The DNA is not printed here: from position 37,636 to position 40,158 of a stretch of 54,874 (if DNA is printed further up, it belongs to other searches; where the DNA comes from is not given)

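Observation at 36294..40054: GC-rich ~3.8-kb island between two tRNA-Trp copies encoding Fic, a small Cys/His protein and a primase-helicase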

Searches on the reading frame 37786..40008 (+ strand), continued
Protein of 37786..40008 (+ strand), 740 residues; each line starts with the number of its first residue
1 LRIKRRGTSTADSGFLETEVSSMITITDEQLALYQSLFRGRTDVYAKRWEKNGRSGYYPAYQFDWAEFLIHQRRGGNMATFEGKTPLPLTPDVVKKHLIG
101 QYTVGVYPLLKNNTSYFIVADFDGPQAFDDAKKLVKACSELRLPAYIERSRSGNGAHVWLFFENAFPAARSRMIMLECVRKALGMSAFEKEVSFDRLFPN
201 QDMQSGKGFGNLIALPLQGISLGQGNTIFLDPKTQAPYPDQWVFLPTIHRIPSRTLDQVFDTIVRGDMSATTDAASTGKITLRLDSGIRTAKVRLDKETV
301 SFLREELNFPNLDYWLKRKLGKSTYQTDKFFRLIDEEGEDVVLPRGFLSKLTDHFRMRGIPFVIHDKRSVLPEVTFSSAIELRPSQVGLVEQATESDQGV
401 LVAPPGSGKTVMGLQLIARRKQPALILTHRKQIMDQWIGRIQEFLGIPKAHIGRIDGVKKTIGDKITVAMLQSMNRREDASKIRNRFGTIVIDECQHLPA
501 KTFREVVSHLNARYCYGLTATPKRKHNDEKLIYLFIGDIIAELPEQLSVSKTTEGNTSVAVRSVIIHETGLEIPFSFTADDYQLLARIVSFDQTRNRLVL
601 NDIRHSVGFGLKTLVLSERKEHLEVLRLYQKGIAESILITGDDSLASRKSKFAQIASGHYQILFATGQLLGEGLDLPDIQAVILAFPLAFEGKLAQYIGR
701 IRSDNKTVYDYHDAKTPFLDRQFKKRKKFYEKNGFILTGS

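Call 45: search_dna_similar(query=window:37852-40008:+, collection=phages, mode=protein, max_rows=15, max_evalue=1e-10)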
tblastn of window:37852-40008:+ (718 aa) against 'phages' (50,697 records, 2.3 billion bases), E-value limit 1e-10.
Records with a match: 1331; places in all: 1331; records where one place covers at least 80% of the query: 0.
Best place of each record, by identity: <60% 1331.
By first word of the organism name: Vibrio 389; Mycobacterium 291; Salmonella 269; Escherichia 130; Klebsiella 80; Erwinia 48; Pseudomonas 15; Bacillus 13; Bacteriophage 13; Phage 12; and 25 more.
By host as written in the record: - 352; Mycobacterium smegmatis mc2 155 231; Escherichia coli 42; Mycobacterium smegmatis mc#155 42; Erwinia amylovora 42; Salmonella enterica subsp. enterica serovar Enteritidis PT1 39; Vibrio harveyi BAA-1116 36; Salmonella sp. 25; and 204 more.
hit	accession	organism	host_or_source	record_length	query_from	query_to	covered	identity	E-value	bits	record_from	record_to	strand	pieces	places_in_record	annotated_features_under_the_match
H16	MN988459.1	Rhizobium phage RHph_TM16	Rhizobium sp. R693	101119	292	712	59%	27.7%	7e-31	136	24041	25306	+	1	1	ATP-dependent RNA-DNA and DNA-DNA helicase protein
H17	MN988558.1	Rhizobium phage RHph_Y1_11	Rhizobium phaseoli Y1_11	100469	292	712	59%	27.0%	2e-25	119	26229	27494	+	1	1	ATP-dependent RNA-DNA and DNA-DNA helicase protein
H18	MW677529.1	Rhodobacter phage RcZahn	Rhodobacter capsulatus YW1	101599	302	715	58%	27.2%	5e-26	121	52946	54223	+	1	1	58: DNA helicase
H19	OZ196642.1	Vibrio phage D51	Seawater and oysters mix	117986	272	680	57%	27.4%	2e-19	100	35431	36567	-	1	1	DNA helicase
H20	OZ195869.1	Vibrio phage D254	Seawater and oysters mix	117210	272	680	57%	27.4%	2e-19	100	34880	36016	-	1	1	DNA helicase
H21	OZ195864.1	Vibrio phage D260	Seawater and oysters mix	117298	272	680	57%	27.4%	2e-19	100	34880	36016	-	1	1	DNA helicase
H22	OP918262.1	Vibrio phage LV6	Vibrio harveyi LV6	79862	294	716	59%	24.8%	7e-21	104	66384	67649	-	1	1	putative DNA helicase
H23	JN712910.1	Bacillus phage BCD7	Bacillus cereus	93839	264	667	56%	25.7%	9e-19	98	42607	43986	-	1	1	putative type III restriction protein res subunit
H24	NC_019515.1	Bacillus phage BCD7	Bacillus cereus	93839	264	667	56%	25.7%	9e-19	98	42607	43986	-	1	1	DNA helicase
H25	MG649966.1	Vibrio phage Ceto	Vibrio harveyi BAA-1116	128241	335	713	53%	27.3%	7e-24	114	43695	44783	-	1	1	putative ATP-dependent helicase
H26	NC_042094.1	Vibrio phage Ceto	Vibrio harveyi BAA-1116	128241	335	713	53%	27.3%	7e-24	114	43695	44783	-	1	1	putative ATP-dependent helicase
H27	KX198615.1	Vibrio phage vB_VhaS-a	Vibrio harveyi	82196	313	709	55%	25.8%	3e-22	108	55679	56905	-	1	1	hypothetical protein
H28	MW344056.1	Vibrio phage ABurr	Vibrio harveyi BAA-1116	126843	344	713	52%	27.5%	5e-21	105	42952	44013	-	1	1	49: putative ATP-dependent helicase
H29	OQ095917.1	Vibrio phage Javier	Vibrio harveyi BAA-1116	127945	344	713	52%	27.5%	5e-21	105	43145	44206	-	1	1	putative ATP-dependent helicase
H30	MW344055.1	Vibrio phage GRLPWR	Vibrio harveyi BAA-1116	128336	344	713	52%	27.5%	5e-21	105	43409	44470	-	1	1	51: putative ATP-dependent helicase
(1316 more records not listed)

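Call 46: get_annotated_region(hit=H11, flank=7000)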
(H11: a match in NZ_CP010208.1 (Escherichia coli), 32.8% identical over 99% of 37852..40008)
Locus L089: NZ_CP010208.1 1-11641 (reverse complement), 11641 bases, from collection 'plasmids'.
description: Escherichia coli strain M11 plasmid B, complete sequence
organism: Escherichia coli (NCBI taxid 562)
taxonomy: Bacteria; Pseudomonadota; Gammaproteobacteria; Enterobacterales; Enterobacteriaceae; Escherichia; Escherichia coli
host: -; source: mouse; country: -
typing (MOB-suite, as given by PLSDB): non-mobilizable
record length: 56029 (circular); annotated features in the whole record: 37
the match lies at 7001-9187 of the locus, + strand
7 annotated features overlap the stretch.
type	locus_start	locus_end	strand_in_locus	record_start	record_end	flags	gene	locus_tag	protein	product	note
CDS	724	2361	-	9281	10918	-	-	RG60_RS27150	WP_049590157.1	hypothetical protein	-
CDS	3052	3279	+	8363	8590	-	-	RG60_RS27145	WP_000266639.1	AlpA family phage regulatory protein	-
CDS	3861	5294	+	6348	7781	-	-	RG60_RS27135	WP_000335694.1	YfjI family protein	-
CDS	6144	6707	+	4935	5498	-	-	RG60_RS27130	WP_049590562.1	inovirus-type Gp2 protein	-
CDS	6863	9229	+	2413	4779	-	-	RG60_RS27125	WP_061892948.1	DEAD/DEAH box helicase family protein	-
CDS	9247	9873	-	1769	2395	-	-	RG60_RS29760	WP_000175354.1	hypothetical protein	-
CDS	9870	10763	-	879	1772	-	-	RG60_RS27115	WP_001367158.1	DNA-processing protein DprA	GO:0009294 - DNA-mediated transformation [Evidence IEA]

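Call 47: get_annotated_region(hit=H1, flank=7000)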
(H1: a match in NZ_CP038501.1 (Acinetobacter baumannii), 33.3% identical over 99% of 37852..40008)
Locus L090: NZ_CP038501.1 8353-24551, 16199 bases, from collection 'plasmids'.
description: Acinetobacter baumannii strain CIAT758 plasmid unnamed1, complete sequence
organism: Acinetobacter baumannii (NCBI taxid 470)
taxonomy: Bacteria; Pseudomonadota; Gammaproteobacteria; Moraxellales; Moraxellaceae; Acinetobacter; Acinetobacter baumannii
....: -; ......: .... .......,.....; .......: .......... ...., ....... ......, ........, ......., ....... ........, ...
typing (MOB-suite, as given by PLSDB): non-mobilizable; replicon rep_cluster_1656
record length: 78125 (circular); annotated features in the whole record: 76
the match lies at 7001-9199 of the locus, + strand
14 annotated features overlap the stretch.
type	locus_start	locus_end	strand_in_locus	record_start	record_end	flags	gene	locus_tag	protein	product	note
predicted_resistance_gene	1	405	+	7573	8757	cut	tet(39)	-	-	tetracycline efflux MFS transporter Tet(39)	predicted by amrfinderplus; class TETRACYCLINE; identity 99.75%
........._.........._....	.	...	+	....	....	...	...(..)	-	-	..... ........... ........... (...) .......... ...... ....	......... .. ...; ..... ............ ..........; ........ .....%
CDS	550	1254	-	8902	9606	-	-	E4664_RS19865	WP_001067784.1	IS6-like element IS1006 family transposase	GO:0006313 - DNA transposition [Evidence IEA]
CDS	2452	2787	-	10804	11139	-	tnpB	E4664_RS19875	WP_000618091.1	IS66 family insertion sequence element accessory protein TnpB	-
CDS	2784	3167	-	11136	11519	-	-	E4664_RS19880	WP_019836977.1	transposase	GO:0006313 - DNA transposition [Evidence IEA]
CDS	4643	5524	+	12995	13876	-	-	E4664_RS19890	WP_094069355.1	hypothetical protein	-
CDS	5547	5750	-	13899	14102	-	-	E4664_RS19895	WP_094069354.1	hypothetical protein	-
CDS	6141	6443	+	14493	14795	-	-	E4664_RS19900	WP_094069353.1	type II toxin-antitoxin system HigB family toxin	-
CDS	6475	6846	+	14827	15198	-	-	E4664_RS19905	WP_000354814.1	transcriptional regulator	-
CDS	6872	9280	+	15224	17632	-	-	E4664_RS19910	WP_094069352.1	DEAD/DEAH box helicase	-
CDS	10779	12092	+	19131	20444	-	-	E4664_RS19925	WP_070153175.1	AAA family ATPase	-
CDS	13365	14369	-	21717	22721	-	-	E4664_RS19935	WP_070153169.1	SEC-C domain-containing protein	-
CDS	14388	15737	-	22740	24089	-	-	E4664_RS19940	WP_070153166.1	type II toxin-antitoxin system HipA family toxin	-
CDS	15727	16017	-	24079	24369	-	-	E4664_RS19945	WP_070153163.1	helix-turn-helix transcriptional regulator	-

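Call 48: get_annotated_region(hit=H10, flank=7000)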
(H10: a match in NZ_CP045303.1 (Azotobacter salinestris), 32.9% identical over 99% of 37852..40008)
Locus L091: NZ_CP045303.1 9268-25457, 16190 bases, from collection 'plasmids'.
description: Azotobacter salinestris strain KACC 13899 plasmid unnamed1, complete sequence
organism: Azotobacter salinestris (NCBI taxid 69964)
taxonomy: Bacteria; Pseudomonadota; Gammaproteobacteria; Pseudomonadales; Pseudomonadaceae; Azotobacter; Azotobacter salinestris
host: -; source: cell culture,soil; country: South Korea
typing (MOB-suite, as given by PLSDB): conjugative; replicon rep_cluster_1301; relaxase MOBH; mating-pair formation MPF_F
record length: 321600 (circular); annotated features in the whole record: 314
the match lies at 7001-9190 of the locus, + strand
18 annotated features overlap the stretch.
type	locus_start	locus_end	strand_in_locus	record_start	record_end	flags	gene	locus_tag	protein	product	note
CDS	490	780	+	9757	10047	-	-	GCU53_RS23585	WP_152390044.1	nucleotidyltransferase family protein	-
CDS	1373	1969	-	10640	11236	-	-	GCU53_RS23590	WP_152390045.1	putative adenosine monophosphate-protein transferase Fic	-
CDS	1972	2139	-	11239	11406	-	-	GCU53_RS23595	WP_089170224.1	YhfG family protein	-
CDS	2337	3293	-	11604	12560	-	-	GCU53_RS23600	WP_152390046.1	zinc-binding alcohol dehydrogenase family protein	-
CDS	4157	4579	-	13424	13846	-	-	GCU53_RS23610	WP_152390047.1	DoxX family protein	-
CDS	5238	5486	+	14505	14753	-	-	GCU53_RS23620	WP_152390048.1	DUF4160 domain-containing protein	-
CDS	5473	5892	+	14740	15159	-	-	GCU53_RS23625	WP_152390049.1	DUF2442 domain-containing protein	-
CDS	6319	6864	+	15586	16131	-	-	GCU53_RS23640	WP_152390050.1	hypothetical protein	-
CDS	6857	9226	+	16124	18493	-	-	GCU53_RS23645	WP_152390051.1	DEAD/DEAH box helicase family protein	-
CDS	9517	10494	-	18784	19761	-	-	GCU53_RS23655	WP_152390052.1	tyrosine-type recombinase/integrase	GO:0015074 - DNA integration [Evidence IEA]; GO:0006310 - DNA recombination [Evidence IEA]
CDS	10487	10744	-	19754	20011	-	-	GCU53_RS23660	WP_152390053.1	hypothetical protein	-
CDS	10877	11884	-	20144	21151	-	-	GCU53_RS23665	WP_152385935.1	IS5 family transposase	-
CDS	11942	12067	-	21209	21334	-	-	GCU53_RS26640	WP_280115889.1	hypothetical protein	-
CDS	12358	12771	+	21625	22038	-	-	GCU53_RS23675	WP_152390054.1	hypothetical protein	-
CDS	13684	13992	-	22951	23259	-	-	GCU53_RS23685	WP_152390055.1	hypothetical protein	-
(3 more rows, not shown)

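Call 50: find_encoding_contigs(protein=P0013, flank=6000, max_places=2)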
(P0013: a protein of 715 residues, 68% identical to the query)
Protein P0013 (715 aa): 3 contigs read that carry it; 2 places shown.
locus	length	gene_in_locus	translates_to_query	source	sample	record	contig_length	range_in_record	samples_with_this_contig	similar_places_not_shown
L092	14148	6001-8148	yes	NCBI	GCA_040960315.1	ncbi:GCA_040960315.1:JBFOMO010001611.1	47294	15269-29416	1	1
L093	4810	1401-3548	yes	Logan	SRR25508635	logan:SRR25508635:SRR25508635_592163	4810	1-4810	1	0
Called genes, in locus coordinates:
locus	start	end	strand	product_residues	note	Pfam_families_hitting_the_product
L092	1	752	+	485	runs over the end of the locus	PF01425:Amidase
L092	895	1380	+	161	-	PF00293:NUDIX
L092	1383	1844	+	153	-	-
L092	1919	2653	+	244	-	PF01797:Y1_Tnp (weak)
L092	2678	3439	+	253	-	PF01790:LGT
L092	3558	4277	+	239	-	PF13462:Thioredoxin_4, PF01323:DSBA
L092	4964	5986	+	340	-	PF02661:Fic, PF12802:MarR_2 (weak), PF22168:DIP2311-like_C (weak)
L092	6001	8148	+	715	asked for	PF22548:AEP-TOTE, PF04851:ResIII, PF00270:DEAD, PF00271:Helicase_C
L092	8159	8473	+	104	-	PF11535:Calci_bind_CcbP (weak)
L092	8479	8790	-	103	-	-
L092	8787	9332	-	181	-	-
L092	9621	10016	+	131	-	PF13408:Zn_ribbon_recom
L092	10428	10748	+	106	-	-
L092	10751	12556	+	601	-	PF01807:Zn_ribbon_DnaG, PF08275:DNAG_N, PF01751:Toprim, PF13155:Toprim_2, PF13662:Toprim_4, PF10410:DnaB_bind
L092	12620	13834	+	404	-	PF00140:Sigma70_r1_2, PF04542:Sigma70_r2, PF04539:Sigma70_r3, PF04545:Sigma70_r4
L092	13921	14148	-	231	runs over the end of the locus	-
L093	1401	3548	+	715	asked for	PF22548:AEP-TOTE, PF04851:ResIII, PF00270:DEAD, PF00271:Helicase_C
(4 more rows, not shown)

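Call 51: find_encoding_contigs(protein=P0003, flank=6000, max_places=2)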
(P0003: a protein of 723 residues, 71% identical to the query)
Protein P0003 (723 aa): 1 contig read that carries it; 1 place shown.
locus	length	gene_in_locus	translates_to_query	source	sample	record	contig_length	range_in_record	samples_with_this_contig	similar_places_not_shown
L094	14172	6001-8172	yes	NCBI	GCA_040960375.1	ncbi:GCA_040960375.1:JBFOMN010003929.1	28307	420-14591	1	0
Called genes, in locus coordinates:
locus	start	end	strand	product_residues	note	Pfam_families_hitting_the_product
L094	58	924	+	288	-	-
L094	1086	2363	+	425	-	PF01555:N6_N4_Mtase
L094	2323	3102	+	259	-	PF01555:N6_N4_Mtase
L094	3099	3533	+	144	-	-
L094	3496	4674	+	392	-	PF07508:Recombinase, PF13408:Zn_ribbon_recom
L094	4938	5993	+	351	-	PF12802:MarR_2 (faint), PF02661:Fic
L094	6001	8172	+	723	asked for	PF22548:AEP-TOTE, PF04851:ResIII, PF00270:DEAD, PF00271:Helicase_C (weak)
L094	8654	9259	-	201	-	-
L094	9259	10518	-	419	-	PF27218:MJ0043_C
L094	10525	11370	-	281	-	PF00483:NTP_transferase, PF12804:NTP_transf_3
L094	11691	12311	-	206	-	-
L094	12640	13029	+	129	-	-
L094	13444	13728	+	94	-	-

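Call 52: find_encoding_contigs(protein=P0026, flank=6000, max_places=2)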
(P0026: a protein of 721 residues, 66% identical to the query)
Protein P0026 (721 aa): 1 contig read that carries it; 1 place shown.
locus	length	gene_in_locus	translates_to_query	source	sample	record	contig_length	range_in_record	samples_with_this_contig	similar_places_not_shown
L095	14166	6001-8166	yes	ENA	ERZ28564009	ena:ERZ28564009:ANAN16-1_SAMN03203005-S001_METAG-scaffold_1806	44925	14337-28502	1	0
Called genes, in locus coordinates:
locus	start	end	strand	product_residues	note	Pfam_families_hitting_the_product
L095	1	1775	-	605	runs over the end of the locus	PF01807:Zn_ribbon_DnaG, PF08275:DNAG_N, PF01751:Toprim, PF13155:Toprim_2, PF13362:Toprim_3 (weak), PF13662:Toprim_4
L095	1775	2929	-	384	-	PF01546:Peptidase_M20, PF07687:M20_dimer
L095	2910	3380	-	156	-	-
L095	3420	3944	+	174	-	PF00293:NUDIX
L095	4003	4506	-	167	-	PF13302:Acetyltransf_3, PF13420:Acetyltransf_4, PF13523:Acetyltransf_8 (faint), PF00583:Acetyltransf_1, PF13508:Acetyltransf_7 (weak)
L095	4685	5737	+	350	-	PF02661:Fic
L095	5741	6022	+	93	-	-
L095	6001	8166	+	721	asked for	PF22548:AEP-TOTE, PF04851:ResIII, PF00270:DEAD, PF00271:Helicase_C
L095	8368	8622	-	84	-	PF01541:GIY-YIG, PF10544:T5orf172 (weak)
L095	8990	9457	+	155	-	PF18931:DUF5680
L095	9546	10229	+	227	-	PF00485:PRK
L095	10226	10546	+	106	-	-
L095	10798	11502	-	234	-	PF13462:Thioredoxin_4, PF01323:DSBA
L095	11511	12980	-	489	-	PF01425:Amidase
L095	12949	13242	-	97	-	PF02686:GatC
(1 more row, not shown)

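Call 53: find_encoding_contigs(protein=P0032, flank=6000, max_places=2)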
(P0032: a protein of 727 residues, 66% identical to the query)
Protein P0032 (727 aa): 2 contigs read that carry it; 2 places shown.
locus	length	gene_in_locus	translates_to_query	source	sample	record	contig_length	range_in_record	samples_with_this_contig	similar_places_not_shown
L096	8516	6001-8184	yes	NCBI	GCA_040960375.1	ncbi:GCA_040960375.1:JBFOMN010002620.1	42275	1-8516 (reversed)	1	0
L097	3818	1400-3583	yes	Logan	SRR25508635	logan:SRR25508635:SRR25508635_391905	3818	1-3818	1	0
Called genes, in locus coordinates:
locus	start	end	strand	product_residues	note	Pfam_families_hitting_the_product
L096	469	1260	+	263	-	-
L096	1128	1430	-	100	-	-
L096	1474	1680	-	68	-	-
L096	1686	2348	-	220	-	-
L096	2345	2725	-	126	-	-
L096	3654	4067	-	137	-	PF01850:PIN (weak), PF13470:PIN_3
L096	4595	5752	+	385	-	PF02661:Fic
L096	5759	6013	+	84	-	-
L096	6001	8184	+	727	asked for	PF22548:AEP-TOTE, PF04851:ResIII, PF18766:SWI2_SNF2 (weak), PF00270:DEAD, PF00271:Helicase_C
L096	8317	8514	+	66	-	?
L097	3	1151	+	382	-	?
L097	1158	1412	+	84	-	-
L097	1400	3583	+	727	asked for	PF22548:AEP-TOTE, PF04851:ResIII, PF18766:SWI2_SNF2 (weak), PF00270:DEAD, PF00271:Helicase_C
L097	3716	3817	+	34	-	?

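Call 61: search_protein_families(library=pfam, alignment_id=A3, max_evalue=0.00001)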
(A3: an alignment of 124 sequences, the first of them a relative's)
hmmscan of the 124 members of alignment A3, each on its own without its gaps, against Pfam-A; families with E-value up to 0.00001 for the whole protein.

A. member 1, L011:5075-6331:- (418 aa): 1 family
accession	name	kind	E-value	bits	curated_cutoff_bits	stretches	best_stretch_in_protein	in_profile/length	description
PF01941.24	AdoMet_Synthase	-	3.4e-107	359.2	27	2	177-413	151-394/395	S-adenosylmethionine synthetase (AdoMet synthetase)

B. families by the number of members that match (of 124 scanned): 127 families (the first 25 are shown)
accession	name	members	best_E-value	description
PF04326.19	SLFN_AlbA_2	7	6.1e-16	Schlafen, AlbA_2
PF13749.12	HATPase_c_4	6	9.3e-21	Putative ATP-dependent DNA helicase recG C-terminal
PF02661.23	Fic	5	4e-26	Fic/DOC family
PF14559.12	TPR_19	3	4e-16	Tetratricopeptide repeat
PF13847.12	Methyltransf_31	3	4.7e-08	Methyltransferase domain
PF00069.31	Pkinase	2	4.8e-55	Protein kinase domain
PF00270.35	DEAD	2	4.1e-50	DEAD/DEAH box helicase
PF07714.23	PK_Tyr_Ser-Thr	2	1e-39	Protein tyrosine and serine/threonine kinase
PF08843.17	AbiEii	2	6.2e-34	Nucleotidyl transferase AbiEii toxin, Type IV TA system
PF00515.34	TPR_1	2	2.8e-23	Tetratricopeptide repeat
PF07719.23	TPR_2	2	4.3e-23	Tetratricopeptide repeat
PF04851.21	ResIII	2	5.5e-21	Type III restriction enzyme, res subunit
PF13431.12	TPR_17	2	7.9e-20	Tetratricopeptide repeat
PF01503.22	PRA-PH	2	8.6e-20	Phosphoribosyl-ATP pyrophosphohydrolase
PF13428.12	TPR_14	2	2.3e-15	Tetratricopeptide repeat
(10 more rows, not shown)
